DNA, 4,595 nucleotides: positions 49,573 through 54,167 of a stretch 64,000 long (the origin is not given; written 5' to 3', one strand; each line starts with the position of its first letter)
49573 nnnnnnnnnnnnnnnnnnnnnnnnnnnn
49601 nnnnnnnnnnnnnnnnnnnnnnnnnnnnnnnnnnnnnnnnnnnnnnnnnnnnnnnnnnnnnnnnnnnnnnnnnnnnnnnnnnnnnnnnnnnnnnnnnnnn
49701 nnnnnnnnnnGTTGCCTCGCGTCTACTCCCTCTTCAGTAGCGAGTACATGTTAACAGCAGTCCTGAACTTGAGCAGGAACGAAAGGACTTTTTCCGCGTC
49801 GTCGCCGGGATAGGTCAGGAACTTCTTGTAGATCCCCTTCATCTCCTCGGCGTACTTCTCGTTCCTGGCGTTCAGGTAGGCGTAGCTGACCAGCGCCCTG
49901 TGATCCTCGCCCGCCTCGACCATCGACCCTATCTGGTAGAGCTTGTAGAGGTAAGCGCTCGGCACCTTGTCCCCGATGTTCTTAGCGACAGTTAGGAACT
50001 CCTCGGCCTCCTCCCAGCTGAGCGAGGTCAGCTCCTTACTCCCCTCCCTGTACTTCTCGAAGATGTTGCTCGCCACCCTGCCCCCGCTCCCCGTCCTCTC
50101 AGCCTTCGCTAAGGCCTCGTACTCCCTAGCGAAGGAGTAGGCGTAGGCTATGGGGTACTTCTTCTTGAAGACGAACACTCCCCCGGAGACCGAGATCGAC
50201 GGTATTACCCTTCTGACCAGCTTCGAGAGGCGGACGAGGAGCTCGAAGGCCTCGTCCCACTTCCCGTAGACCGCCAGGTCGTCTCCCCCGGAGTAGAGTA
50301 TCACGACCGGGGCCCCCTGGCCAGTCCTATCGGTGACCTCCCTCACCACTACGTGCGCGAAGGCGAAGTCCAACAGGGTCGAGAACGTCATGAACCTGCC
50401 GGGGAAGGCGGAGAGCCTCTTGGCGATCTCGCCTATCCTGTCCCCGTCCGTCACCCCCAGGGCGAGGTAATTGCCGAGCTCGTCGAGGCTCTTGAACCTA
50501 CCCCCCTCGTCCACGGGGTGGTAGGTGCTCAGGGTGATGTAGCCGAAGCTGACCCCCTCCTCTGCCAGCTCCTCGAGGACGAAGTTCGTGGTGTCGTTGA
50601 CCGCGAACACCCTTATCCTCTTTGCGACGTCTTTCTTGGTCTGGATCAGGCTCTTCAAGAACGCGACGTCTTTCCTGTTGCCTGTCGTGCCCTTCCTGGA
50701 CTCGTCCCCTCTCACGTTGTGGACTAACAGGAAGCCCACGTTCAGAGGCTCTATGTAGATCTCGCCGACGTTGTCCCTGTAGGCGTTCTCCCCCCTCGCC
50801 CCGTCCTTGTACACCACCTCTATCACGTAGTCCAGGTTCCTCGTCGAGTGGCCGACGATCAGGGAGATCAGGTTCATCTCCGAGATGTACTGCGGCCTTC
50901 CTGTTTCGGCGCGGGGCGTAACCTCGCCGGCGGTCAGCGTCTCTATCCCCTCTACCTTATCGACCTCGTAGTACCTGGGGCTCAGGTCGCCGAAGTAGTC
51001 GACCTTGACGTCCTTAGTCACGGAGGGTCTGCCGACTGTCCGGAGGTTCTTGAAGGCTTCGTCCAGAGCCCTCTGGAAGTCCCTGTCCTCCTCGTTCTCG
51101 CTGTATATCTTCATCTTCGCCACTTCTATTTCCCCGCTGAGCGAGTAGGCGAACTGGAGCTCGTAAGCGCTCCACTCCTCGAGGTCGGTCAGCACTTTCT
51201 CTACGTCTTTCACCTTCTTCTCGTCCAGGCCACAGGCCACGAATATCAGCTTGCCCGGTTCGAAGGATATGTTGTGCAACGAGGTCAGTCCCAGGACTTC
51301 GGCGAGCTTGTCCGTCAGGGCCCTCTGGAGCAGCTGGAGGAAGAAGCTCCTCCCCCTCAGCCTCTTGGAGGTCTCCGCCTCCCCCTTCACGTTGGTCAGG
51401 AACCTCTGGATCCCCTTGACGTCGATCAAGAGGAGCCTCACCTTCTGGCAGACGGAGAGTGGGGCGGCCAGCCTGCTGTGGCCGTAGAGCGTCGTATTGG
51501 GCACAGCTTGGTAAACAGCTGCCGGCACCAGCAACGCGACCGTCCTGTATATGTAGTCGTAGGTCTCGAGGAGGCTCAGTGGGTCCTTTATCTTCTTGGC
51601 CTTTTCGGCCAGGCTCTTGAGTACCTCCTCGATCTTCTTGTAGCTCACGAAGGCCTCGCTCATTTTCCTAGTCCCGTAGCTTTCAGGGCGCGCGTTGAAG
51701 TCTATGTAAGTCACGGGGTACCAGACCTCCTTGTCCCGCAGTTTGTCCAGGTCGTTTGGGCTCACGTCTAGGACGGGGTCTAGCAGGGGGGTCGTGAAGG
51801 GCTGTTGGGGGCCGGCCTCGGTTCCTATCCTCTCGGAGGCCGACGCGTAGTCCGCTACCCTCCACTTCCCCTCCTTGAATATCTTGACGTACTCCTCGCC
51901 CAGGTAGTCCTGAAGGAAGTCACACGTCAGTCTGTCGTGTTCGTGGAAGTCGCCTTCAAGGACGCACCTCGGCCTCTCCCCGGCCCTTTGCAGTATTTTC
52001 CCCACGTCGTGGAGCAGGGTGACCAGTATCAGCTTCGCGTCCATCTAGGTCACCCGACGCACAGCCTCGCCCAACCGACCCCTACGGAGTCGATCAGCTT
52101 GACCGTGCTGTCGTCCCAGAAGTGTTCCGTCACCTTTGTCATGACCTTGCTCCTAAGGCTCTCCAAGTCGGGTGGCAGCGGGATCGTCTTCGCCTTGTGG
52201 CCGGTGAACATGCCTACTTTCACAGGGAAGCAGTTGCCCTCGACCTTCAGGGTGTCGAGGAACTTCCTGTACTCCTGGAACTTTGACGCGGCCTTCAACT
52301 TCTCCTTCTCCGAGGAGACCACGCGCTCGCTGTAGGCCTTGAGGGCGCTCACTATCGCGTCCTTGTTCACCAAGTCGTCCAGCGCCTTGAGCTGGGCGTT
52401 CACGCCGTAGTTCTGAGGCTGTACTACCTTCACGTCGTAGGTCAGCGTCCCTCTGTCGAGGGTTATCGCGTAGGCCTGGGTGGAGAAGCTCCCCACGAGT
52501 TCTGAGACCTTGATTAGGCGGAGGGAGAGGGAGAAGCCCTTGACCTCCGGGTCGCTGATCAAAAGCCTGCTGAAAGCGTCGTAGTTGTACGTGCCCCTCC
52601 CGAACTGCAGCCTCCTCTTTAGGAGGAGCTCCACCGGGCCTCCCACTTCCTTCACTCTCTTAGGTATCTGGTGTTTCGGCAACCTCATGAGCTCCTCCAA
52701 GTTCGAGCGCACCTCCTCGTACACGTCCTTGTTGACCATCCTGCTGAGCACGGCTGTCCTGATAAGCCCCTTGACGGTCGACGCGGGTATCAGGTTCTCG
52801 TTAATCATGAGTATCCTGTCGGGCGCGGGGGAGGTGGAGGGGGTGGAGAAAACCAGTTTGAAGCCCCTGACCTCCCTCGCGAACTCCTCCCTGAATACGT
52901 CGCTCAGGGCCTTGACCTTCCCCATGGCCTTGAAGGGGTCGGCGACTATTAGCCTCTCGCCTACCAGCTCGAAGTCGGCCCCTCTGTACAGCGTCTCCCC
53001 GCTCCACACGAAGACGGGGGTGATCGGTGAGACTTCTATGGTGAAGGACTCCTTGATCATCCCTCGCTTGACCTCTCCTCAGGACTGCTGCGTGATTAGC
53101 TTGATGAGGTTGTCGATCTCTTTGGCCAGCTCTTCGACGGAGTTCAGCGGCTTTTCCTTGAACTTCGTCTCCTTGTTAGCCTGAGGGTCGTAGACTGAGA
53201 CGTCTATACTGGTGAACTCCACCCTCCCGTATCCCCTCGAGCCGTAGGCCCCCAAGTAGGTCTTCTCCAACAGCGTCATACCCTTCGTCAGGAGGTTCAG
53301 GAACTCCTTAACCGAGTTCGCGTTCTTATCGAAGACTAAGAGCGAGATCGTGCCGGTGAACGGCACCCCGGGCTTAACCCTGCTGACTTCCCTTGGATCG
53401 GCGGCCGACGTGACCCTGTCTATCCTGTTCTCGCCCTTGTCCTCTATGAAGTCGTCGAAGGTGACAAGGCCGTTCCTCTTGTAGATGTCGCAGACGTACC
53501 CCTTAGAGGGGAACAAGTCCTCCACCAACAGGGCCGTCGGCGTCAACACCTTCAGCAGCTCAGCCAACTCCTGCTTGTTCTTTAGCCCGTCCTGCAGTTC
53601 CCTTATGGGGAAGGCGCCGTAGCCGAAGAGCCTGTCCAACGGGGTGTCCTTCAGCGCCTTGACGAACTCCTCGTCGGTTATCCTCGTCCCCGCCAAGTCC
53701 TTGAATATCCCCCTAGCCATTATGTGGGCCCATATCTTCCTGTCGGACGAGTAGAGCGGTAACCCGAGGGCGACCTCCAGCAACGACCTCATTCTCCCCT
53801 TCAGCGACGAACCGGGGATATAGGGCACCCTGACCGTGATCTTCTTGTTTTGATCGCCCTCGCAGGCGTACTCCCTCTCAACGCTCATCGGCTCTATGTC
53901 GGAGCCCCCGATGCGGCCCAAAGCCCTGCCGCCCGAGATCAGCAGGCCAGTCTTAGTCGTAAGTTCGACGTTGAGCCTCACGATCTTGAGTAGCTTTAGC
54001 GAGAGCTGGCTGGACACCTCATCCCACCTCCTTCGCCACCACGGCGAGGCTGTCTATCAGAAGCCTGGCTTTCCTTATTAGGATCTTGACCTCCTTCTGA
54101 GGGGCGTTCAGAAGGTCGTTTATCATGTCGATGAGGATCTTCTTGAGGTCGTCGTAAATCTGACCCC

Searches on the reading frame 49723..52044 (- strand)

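Call 20: search_protein_families(library=ncbifam, proteins=[window:49723-52044:-], max_evalue=0.001)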
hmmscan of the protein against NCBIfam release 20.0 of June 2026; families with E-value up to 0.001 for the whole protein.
window:49723-52044:- (773 aa): 2 families
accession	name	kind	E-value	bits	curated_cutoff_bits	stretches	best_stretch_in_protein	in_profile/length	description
TIGR02578.2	cas_TM1811_Csm1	equivalog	3.5e-56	191.3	170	2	4-334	3-355/753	type III-A CRISPR-associated protein Cas10/Csm1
TIGR02577.1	cas_TM1794_Cmr2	equivalog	7.7e-07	28.3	79.4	1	481-647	341-509/510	type III-B CRISPR-associated protein Cas10/Cmr2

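Call 67: search_protein_families(library=padloc, proteins=[window:49723-52044:-], max_evalue=0.001)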
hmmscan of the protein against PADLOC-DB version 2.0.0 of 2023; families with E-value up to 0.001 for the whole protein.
window:49723-52044:- (773 aa): 11 families
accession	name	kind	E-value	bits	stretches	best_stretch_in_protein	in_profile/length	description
PDLC01444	Cas10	-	2.3e-49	166.7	1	5-738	7-582/605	CAS-III; effector_LS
PDLC01293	Cas10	-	1.2e-44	151.2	2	7-296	3-289/577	CAS-III; effector_LS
PDLC00916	Cas10a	-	1.4e-37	127.9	3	525-647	523-649/650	"CRISPR-associated protein Cas10/Csm1, subtype III-A/MTUBE"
PDLC01739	Cas10a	-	3.8e-28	96.4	2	522-742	511-708/731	-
PDLC01422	Cas10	-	2.4e-19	67.8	1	462-761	245-511/519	CAS-III; effector_LS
PDLC01292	Cas10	-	3.6e-12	44.5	1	520-650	256-383/387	CAS-III; effector_LS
PDLC01529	Cas10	-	2e-11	41.9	1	520-649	188-325/370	CAS-III; effector_LS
PDLC00919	Cas10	-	3.5e-09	34.3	1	517-648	203-366/414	Cas10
PDLC00917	Cas10b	-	2e-07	28.3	1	481-647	341-509/510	"CRISPR-associated protein Cas10/Cmr2, subtype III-B"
PDLC02058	Cas10d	-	2e-06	25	1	519-649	168-297/441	-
PDLC02054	Cas10b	-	0.00012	19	1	517-680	266-429/537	-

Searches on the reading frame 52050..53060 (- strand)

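Call 20: search_protein_families(library=ncbifam, proteins=[window:52050-53060:-], max_evalue=0.001)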
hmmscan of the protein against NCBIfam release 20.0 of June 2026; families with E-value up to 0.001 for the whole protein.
window:52050-53060:- (336 aa): 1 family
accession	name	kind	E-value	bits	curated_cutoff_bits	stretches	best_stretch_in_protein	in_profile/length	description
TIGR01899.1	cas_TM1807_csm5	equivalog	6.3e-10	39.1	38.3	1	84-314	104-332/364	type III-A CRISPR-associated RAMP protein Csm5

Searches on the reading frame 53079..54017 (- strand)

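Call 20: search_protein_families(library=ncbifam, proteins=[window:53079-54017:-], max_evalue=0.001)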
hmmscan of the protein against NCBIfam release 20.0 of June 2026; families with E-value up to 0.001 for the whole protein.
window:53079-54017:- (312 aa): 4 families
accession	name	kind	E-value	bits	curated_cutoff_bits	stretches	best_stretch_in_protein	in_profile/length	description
TIGR02582.1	cas7_TM1809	equivalog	2.7e-32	112.4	90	1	13-268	4-203/203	type III-A CRISPR-associated RAMP protein Csm3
TIGR02581.1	cas_cyan_RAMP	equivalog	4.6e-08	33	108.05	0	63-84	39-60/216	type III CRISPR-associated RAMP protein Csx7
TIGR01898.1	cas_TM1791_cmr6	equivalog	3.2e-06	27.4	51.1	0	57-86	24-53/195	type III-B CRISPR module RAMP protein Cmr6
TIGR03986.1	TIGR03986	equivalog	5.4e-05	22.8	161.35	1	14-83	35-91/568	TIGR03986 family type III CRISPR-associated RAMP protein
